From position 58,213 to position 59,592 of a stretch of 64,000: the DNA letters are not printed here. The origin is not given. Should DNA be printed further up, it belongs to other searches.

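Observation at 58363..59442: DRG/Rbg1-type GTPase (normally archaeo-eukaryotic) in a bacterial gene context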

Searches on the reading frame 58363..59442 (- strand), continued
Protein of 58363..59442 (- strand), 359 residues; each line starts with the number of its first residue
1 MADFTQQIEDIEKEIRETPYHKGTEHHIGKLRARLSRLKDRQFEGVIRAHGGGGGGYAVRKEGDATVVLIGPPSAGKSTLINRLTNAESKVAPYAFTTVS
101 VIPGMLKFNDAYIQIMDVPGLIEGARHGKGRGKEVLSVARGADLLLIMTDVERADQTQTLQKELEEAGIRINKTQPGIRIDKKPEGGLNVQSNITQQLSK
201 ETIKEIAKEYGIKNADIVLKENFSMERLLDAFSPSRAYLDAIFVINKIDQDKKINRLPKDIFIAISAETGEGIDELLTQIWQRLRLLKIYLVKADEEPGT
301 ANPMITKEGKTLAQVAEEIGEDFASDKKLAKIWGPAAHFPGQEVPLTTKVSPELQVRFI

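Call 9: find_homologous_proteins(query=window:58363-59442:-, max_evalue=1e-10)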
Query window:58363-59442:- (359 aa): 3058 proteins with E <= 1e-10 among 8000 candidates; the best 120 are listed.
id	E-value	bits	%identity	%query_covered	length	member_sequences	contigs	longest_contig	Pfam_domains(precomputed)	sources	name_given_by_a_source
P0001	2.7e-224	762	97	100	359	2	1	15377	PF01926.30,PF00350.30,PF02421.25,PF16897.11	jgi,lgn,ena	-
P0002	1.6e-170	585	75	100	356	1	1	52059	PF01926.30,PF02421.25,PF16897.11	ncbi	-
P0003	9.1e-167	573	74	100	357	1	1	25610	PF01926.30,PF02421.25,PF16897.11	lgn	-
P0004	5.8e-163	560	71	100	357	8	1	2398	PF02824.28,PF01926.30,PF00350.30,PF02421.25,PF16897.11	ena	-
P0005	5.8e-163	560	71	100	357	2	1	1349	PF01926.30,PF02421.25,PF16897.11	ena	-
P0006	3.9e-162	557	69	100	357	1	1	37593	PF01926.30,PF00350.30,PF02421.25,PF16897.11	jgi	jgi:hypothetical protein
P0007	4.3e-161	554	70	100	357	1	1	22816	PF02824.28,PF01926.30,PF00350.30,PF02421.25,PF16897.11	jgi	jgi:hypothetical protein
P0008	4.4e-155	534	68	100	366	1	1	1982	PF01926.30,PF02421.25,PF03193.23,PF16897.11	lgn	-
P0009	3.0e-150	518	66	100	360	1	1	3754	PF01926.30,PF02421.25,PF16897.11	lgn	-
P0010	3.1e-150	518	66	100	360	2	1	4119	PF02824.28,PF01926.30,PF02421.25,PF16897.11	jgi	-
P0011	7.8e-150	517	67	100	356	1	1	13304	PF01926.30,PF00350.30,PF02421.25,PF16897.11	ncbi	-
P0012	1.0e-149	517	66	100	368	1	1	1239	PF01926.30,PF00350.30,PF02421.25,PF16897.11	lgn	-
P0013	6.3e-149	514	66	100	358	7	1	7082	PF02824.28,PF01926.30,PF02421.25,PF16897.11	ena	-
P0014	7.4e-149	514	67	100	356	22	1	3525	PF02824.28,PF01926.30,PF00350.30,PF02421.25,PF16897.11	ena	-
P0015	8.9e-149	513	66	100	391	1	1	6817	PF01926.30,PF00350.30,PF02421.25,PF16897.11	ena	-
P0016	1.0e-148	513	65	100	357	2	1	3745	PF02824.28,PF01926.30,PF00350.30,PF02421.25,PF16897.11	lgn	-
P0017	1.2e-148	513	65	100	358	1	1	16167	PF02824.28,PF01926.30,PF00350.30,PF02421.25,PF16897.11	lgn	-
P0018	2.4e-148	512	66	100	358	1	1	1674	PF02824.28,PF01926.30,PF02421.25,PF16897.11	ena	-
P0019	2.6e-148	512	67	100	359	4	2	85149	PF01926.30,PF02421.25,PF16897.11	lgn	-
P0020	1.3e-147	510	65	100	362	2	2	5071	PF02824.28,PF01926.30,PF00350.30,PF02421.25,PF16897.11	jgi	jgi:small GTP-binding protein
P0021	1.5e-147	509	66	100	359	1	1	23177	PF01926.30,PF02421.25,PF16897.11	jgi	jgi:small GTP-binding protein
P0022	1.8e-147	509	65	100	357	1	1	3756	PF02824.28,PF01926.30,PF02421.25,PF16897.11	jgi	jgi:hypothetical protein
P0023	1.8e-147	509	66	100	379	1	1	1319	PF02824.28,PF01926.30,PF02421.25,PF13521.13,PF16897.11,PF04548.23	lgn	-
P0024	2.0e-147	509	66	100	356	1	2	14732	PF01926.30,PF00350.30,PF02421.25,PF16897.11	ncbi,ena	-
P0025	2.9e-147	508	66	100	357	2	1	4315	PF02824.28,PF01926.30,PF02421.25,PF16897.11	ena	-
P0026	9.6e-147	507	64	100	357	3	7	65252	PF02824.28,PF01926.30,PF02421.25,PF16897.11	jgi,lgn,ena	jgi:hypothetical protein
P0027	1.7e-146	506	64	100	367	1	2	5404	PF02824.28,PF01926.30,PF02421.25,PF16897.11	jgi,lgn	-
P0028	2.1e-146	506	64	100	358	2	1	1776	PF01926.30,PF02421.25,PF16897.11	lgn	-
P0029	4.2e-146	505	66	100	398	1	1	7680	PF02824.28,PF01926.30,PF00350.30,PF02421.25,PF03193.23,PF16897.11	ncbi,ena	-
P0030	5.8e-146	504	65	100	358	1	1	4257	PF01926.30,PF02421.25,PF16897.11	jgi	jgi:hypothetical protein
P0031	6.3e-146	504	65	100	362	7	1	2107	PF01926.30,PF02421.25,PF16897.11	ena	-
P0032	9.2e-146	504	66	100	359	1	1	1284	PF01926.30,PF00350.30,PF02421.25,PF16897.11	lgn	-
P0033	3.0e-145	502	66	100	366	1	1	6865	PF02824.28,PF01926.30,PF00350.30,PF02421.25,PF16897.11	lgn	-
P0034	3.7e-145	502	64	100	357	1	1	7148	PF02824.28,PF01926.30,PF00350.30,PF02421.25,PF16897.11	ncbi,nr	ncbi:50S ribosome-binding GTPase [Candidatus Woesebacteria bacterium]|nr:50S ribosome-binding GTPase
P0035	5.2e-145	501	65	100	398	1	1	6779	PF02824.28,PF01926.30,PF00350.30,PF02421.25,PF03193.23,PF16897.11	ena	-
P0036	1.2e-144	500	65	100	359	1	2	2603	PF01926.30,PF02421.25,PF16897.11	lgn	-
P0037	1.2e-144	500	63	100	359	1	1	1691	PF02824.28,PF01926.30,PF00350.30,PF02421.25,PF16897.11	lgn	-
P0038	1.5e-144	500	65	100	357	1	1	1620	PF02824.28,PF01926.30,PF00350.30,PF02421.25,PF16897.11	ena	-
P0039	2.2e-144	499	65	100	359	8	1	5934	PF02824.28,PF01926.30,PF00350.30,PF02421.25,PF16897.11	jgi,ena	-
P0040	4.1e-144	498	65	100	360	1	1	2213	PF02824.28,PF01926.30,PF00350.30,PF02421.25,PF16897.11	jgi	jgi:small GTP-binding protein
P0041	4.2e-144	498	65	100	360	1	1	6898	PF01926.30,PF00350.30,PF02421.25,PF16897.11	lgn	-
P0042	5.0e-144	498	64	100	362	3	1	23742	PF01926.30,PF02421.25,PF16897.11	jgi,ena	-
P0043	6.0e-144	498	63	100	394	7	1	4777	PF01926.30,PF00350.30,PF02421.25,PF16897.11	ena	-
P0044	8.1e-144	497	64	100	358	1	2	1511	PF01926.30,PF00350.30,PF02421.25,PF16897.11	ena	-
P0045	1.1e-143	497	62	100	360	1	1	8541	PF01926.30,PF02421.25,PF16897.11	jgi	jgi:ribosome-interacting GTPase 1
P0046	2.0e-143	496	64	100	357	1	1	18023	PF02824.28,PF01926.30,PF02421.25,PF16897.11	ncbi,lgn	ncbi:MAG: OBG GTPase family GTP-binding protein [Patescibacteria group bacterium]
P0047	3.0e-143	495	62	100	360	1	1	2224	PF02824.28,PF01926.30,PF00350.30,PF02421.25,PF16897.11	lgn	-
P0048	4.8e-143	495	64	100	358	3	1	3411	PF01926.30,PF02421.25,PF16897.11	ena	-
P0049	6.1e-143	494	63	100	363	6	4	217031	PF02824.28,PF01926.30,PF02421.25,PF16897.11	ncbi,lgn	-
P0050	6.6e-143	494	64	100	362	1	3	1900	PF01926.30,PF02421.25,PF16897.11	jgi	jgi:small GTP-binding protein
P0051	6.8e-143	494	63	100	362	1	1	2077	PF02824.28,PF01926.30,PF00350.30,PF02421.25,PF16897.11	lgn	-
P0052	7.2e-143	494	63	100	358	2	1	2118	PF02824.28,PF01926.30,PF02421.25,PF16897.11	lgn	-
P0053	1.5e-142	493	63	100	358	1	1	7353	PF01926.30,PF02421.25,PF16897.11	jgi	jgi:hypothetical protein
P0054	2.6e-142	492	63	100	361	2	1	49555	PF02824.28,PF01926.30,PF00350.30,PF02421.25,PF16897.11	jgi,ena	-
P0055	3.7e-142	492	64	100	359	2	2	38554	PF01926.30,PF02421.25,PF16897.11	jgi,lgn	jgi:hypothetical protein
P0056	3.8e-142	492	64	100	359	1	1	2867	PF01926.30,PF02421.25,PF16897.11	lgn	-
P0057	5.0e-142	491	62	100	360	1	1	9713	PF01926.30,PF00350.30,PF02421.25,PF16897.11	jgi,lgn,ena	-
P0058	1.1e-141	490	59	100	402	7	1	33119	PF02824.28,PF01926.30,PF00350.30,PF02421.25,PF16897.11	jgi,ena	-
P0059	2.0e-141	489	62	100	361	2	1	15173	PF02824.28,PF01926.30,PF02421.25,PF16897.11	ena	-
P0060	2.6e-141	489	63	100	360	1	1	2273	PF01926.30,PF02421.25,PF03193.23,PF16897.11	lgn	-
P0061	8.0e-141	487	62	100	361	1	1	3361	PF02824.28,PF01926.30,PF02421.25,PF13521.13,PF16897.11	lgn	-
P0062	6.0e-140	484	61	100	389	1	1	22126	PF01926.30,PF00350.30,PF02421.25,PF16897.11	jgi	jgi:small GTP-binding protein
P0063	7.8e-140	484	61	100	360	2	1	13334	PF01926.30,PF02421.25,PF03193.23,PF16897.11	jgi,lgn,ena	-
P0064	1.3e-139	483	64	100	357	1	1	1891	PF01926.30,PF00350.30,PF02421.25,PF16897.11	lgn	-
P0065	1.5e-139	483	63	100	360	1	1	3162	PF02824.28,PF01926.30,PF02421.25,PF16897.11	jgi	jgi:small GTP-binding protein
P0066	1.5e-139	483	62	100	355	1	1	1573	PF01926.30,PF00350.30,PF02421.25,PF16897.11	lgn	-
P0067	1.6e-139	483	60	100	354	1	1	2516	PF01926.30,PF00350.30,PF02421.25,PF16897.11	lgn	-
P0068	2.6e-139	482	61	100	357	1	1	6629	PF02824.28,PF01926.30,PF02421.25,PF16897.11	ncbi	-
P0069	3.4e-139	482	62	100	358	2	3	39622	PF01926.30,PF02421.25,PF16897.11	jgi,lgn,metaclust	metaclust:\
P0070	5.7e-139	481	62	100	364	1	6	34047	PF02824.28,PF01926.30,PF02421.25,PF16897.11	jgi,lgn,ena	-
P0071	6.5e-139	481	61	100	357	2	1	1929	PF01926.30,PF02421.25,PF16897.11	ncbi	-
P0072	1.0e-138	480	63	100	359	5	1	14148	PF02824.28,PF01926.30,PF00350.30,PF02421.25,PF16897.11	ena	-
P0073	1.1e-138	480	62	100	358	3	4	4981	PF01926.30,PF02421.25,PF16897.11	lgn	-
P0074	1.7e-138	480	61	100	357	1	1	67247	PF01926.30,PF00350.30,PF02421.25,PF16897.11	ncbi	-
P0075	1.8e-138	480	63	100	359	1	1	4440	PF01926.30,PF00350.30,PF02421.25,PF16897.11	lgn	-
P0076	2.0e-138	479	62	100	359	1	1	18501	PF01926.30,PF02421.25,PF16897.11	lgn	-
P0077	2.6e-138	479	62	100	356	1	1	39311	PF01926.30,PF00350.30,PF02421.25,PF16897.11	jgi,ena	-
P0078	2.8e-138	479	64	100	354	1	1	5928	PF02824.28,PF01926.30,PF02421.25,PF16897.11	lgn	-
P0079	3.6e-138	479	61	100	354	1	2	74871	PF01926.30,PF02421.25,PF16897.11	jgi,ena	jgi:hypothetical protein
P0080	3.9e-138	478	61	100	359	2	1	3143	PF01926.30,PF02421.25,PF16897.11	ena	-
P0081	4.2e-138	478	63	100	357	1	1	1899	PF01926.30,PF02421.25,PF16897.11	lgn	-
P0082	4.9e-138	478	62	100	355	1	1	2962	PF01926.30,PF00350.30,PF02421.25,PF16897.11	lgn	-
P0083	7.0e-138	478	60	100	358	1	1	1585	PF02824.28,PF01926.30,PF00350.30,PF02421.25,PF16897.11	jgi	jgi:small GTP-binding protein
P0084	1.1e-137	477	60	100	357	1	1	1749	PF02824.28,PF01926.30,PF00350.30,PF02421.25,PF16897.11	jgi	jgi:small GTP-binding protein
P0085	1.5e-137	477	63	100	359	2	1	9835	PF01926.30,PF02421.25,PF16897.11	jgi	-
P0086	1.7e-137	476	61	100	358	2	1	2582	PF02824.28,PF01926.30,PF00350.30,PF02421.25,PF16897.11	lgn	-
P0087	1.7e-137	476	61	100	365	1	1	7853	PF01926.30,PF00350.30,PF02421.25,PF16897.11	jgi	jgi:hypothetical protein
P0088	2.2e-137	476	63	100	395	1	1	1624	PF01926.30,PF02421.25,PF16897.11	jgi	jgi:small GTP-binding protein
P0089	2.7e-137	476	61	100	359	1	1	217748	PF01926.30,PF00350.30,PF02421.25,PF16897.11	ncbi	-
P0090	3.4e-137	475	61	100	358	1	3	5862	PF02824.28,PF01926.30,PF00350.30,PF02421.25,PF16897.11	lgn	-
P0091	4.4e-137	475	61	100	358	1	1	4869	PF01926.30,PF00350.30,PF02421.25,PF16897.11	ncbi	-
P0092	5.3e-137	475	61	100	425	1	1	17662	PF02824.28,PF01926.30,PF00350.30,PF02421.25,PF16897.11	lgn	-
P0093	6.2e-137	475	61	100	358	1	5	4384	PF01926.30,PF02421.25,PF16897.11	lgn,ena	-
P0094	1.0e-136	474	61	100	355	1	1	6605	PF01926.30,PF02421.25,PF16897.11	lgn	-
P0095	1.6e-136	473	64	100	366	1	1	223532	PF01926.30,PF02421.25,PF16897.11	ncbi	-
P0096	1.7e-136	473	62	100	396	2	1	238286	PF01926.30,PF00350.30,PF02421.25,PF16897.11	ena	-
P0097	1.7e-136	473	61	100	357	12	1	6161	PF01926.30,PF00350.30,PF02421.25,PF16897.11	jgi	-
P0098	2.0e-136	473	60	100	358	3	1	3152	PF01926.30,PF00350.30,PF02421.25,PF16897.11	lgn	-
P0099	2.0e-136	473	60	100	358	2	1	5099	PF01926.30,PF00350.30,PF02421.25,PF16897.11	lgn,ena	-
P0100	2.1e-136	473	60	100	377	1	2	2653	PF02824.28,PF01926.30,PF00350.30,PF02421.25,PF16897.11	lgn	-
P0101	2.1e-136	473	60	100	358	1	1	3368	PF01926.30,PF00350.30,PF02421.25,PF16897.11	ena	-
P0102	2.9e-136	472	60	100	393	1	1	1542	PF02824.28,PF01926.30,PF02421.25,PF16897.11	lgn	-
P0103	3.6e-136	472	62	100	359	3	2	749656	PF01926.30,PF00350.30,PF02421.25,PF03193.23,PF16897.11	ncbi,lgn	-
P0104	3.7e-136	472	60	100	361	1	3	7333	PF01926.30,PF00350.30,PF02421.25,PF16897.11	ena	-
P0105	5.2e-136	471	60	100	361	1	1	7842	PF01926.30,PF00350.30,PF02421.25,PF16897.11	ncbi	-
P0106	5.4e-136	471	61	100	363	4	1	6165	PF02824.28,PF01926.30,PF00350.30,PF02421.25,PF03193.23,PF16897.11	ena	-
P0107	6.0e-136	471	61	100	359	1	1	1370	PF01926.30,PF02421.25,PF16897.11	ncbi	-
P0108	6.2e-136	471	61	100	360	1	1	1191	PF01926.30,PF00350.30,PF02421.25,PF13521.13,PF16897.11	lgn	-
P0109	8.4e-136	471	60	100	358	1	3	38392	PF02824.28,PF01926.30,PF00350.30,PF02421.25,PF16897.11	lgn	-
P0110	8.5e-136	471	61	100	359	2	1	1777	PF01926.30,PF02421.25,PF16897.11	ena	-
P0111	1.1e-135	470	62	100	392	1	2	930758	PF01926.30,PF02421.25,PF16897.11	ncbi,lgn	-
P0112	1.1e-135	470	60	100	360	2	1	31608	PF02824.28,PF01926.30,PF00350.30,PF02421.25,PF16897.11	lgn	-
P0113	1.1e-135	470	60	100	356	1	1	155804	PF01926.30,PF00350.30,PF02421.25,PF16897.11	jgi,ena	-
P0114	1.2e-135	470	61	100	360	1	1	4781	PF01926.30,PF00350.30,PF02421.25,PF16897.11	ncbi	-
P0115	1.2e-135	470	60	100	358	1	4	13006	PF01926.30,PF00350.30,PF02421.25,PF16897.11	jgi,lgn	-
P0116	1.3e-135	470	60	100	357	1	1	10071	PF01926.30,PF02421.25,PF16897.11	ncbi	-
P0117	1.6e-135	470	60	100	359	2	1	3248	PF02824.28,PF01926.30,PF00350.30,PF02421.25,PF16897.11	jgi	-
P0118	2.4e-135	469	61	100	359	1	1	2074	PF01926.30,PF00350.30,PF02421.25,PF16897.11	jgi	jgi:small GTP-binding protein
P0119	2.7e-135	469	62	98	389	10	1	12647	PF01926.30,PF00350.30,PF02421.25,PF16897.11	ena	-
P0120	3.3e-135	469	60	100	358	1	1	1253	PF01926.30,PF00350.30,PF02421.25,PF16897.11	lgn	-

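Call 10: find_related_loci(query=window:58363-59442:-, collection=genome_contigs, flank=6000)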
Query window:58363-59442:- (359 aa) in genome_contigs; peptide patterns used: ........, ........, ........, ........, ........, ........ (x = any residue, [..] = any of these).
376 stretches matched a pattern; 3 encode a relative of the query (tblastn E <= 1e-3); 3 distinct loci.
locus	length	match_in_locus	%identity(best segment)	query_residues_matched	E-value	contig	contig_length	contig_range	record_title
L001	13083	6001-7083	63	1-359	6e-146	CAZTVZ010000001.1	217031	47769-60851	MAG TPA_asm: uncultured Gammaproteobacteria bacterium isolate binchicken_co27_378 genome assembly, contig: NODE_55_lengt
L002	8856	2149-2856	35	6-344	1e-22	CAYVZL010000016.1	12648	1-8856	MAG TPA_asm: Candidatus Micrarchaeota archaeon isolate binchicken_co266_294 genome assembly, contig: NODE_8696_length_12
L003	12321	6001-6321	31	67-168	2e-6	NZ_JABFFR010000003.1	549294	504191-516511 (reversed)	Azospirillum oleiclasticum strain RWY-5-1-1 contig3, whole genome shotgun sequence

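Call 16: find_encoding_contigs(protein=window:58363-59442:-, flank=8000, max_places=4)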
Protein window:58363-59442:- (359 aa): no gene with exactly this product is on record in the collection.

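Call 17: find_encoding_contigs(protein=P0002, flank=8000, max_places=3)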
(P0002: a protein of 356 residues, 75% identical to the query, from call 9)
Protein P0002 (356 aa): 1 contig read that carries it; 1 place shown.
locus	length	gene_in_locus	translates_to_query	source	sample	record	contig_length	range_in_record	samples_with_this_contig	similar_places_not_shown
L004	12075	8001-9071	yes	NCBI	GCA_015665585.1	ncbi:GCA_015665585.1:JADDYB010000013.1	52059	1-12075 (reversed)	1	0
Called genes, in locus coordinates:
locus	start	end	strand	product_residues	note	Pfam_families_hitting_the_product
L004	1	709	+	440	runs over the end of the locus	PF00496:SBP_bac_5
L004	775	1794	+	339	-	PF25984:BSH_YknX (faint)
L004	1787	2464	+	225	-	PF00005:ABC_tran, PF13304:AAA_21 (faint)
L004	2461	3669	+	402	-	PF12704:MacB_PCD, PF02687:FtsX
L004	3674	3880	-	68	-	-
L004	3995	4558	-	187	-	-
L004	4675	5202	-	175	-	-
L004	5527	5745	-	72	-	-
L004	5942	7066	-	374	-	-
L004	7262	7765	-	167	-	PF13529:Peptidase_C39_2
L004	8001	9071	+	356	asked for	PF01926:MMR_HSR1, PF02421:FeoB_N, PF16897:MMR_HSR1_Xtn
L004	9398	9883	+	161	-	-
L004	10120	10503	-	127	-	-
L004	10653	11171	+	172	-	-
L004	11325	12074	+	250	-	?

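Call 18: find_encoding_contigs(protein=P0111, flank=8000, max_places=3)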
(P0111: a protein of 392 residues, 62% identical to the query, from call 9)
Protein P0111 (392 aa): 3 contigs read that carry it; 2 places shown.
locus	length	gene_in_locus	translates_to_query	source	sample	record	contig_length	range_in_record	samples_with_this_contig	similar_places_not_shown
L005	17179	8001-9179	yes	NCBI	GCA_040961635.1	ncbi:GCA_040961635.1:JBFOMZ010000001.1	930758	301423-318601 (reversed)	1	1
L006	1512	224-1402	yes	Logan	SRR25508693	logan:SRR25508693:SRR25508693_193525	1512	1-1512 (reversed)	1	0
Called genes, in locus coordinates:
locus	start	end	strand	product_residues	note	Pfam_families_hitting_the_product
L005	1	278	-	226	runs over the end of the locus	PF13462:Thioredoxin_4, PF01323:DSBA, PF13743:Thioredoxin_5 (weak)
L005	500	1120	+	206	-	-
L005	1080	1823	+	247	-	-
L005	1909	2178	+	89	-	-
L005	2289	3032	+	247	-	PF13399:LytR_C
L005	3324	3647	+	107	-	-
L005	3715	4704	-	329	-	-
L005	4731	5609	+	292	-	PF01073:3Beta_HSD (weak), PF01370:Epimerase, PF04321:RmlD_sub_bind, PF16363:GDP_Man_Dehyd (weak), PF07993:NAD_binding_4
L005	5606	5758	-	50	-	-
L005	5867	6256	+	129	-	-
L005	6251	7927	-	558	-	PF06418:CTP_synth_N, PF00117:GATase, PF07722:Peptidase_C26 (faint)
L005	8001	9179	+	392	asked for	PF02421:FeoB_N, PF01926:MMR_HSR1, PF16897:MMR_HSR1_Xtn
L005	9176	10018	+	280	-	PF10672:Methyltrans_SAM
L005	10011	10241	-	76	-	-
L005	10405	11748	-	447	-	-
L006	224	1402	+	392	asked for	PF02421:FeoB_N, PF01926:MMR_HSR1, PF16897:MMR_HSR1_Xtn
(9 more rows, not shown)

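Call 19: list_cluster_members(proteins=[P0002, P0011, P0024, P0029, P0049, P0074, P0089, P0095, P0103, P0111])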
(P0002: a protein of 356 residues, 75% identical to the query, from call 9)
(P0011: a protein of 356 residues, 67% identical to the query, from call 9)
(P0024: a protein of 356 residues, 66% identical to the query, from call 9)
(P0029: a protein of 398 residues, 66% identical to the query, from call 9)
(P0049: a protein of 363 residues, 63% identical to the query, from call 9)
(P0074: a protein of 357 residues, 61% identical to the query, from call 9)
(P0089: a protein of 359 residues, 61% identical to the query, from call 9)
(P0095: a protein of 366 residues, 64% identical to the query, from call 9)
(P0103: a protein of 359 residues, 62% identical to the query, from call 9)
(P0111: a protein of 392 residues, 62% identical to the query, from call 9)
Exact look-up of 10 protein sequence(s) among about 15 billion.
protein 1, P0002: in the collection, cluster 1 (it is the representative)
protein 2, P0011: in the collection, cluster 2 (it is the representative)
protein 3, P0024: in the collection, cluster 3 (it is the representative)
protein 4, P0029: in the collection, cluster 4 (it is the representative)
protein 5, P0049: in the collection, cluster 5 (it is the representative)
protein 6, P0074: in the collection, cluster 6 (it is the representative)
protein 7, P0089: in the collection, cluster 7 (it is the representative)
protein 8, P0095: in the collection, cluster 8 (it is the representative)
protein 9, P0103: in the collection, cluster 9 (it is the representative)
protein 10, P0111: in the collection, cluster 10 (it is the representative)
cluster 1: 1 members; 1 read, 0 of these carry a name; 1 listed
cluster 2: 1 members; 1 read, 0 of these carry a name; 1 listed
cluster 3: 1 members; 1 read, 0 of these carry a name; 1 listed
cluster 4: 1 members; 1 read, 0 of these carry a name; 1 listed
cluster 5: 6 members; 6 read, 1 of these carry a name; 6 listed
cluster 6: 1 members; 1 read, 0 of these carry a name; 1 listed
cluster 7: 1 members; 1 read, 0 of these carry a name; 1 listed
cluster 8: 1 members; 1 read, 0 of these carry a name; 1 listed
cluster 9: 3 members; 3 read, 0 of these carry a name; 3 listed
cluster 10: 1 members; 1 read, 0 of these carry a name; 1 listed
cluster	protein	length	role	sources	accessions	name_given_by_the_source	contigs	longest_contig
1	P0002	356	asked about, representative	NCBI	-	-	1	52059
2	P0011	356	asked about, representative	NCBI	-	-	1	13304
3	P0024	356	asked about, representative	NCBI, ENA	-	-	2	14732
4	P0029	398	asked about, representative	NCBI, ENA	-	-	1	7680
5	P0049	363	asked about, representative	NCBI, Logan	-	-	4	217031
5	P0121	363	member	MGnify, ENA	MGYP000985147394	CR=1 FL=1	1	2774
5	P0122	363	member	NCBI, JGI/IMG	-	-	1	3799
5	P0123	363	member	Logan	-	-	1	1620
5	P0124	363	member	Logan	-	-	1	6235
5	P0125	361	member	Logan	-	-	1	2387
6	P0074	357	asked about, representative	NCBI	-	-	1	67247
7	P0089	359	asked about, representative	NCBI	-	-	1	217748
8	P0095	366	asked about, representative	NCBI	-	-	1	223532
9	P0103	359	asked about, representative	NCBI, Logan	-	-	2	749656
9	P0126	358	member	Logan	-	-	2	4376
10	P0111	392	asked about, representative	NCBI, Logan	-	-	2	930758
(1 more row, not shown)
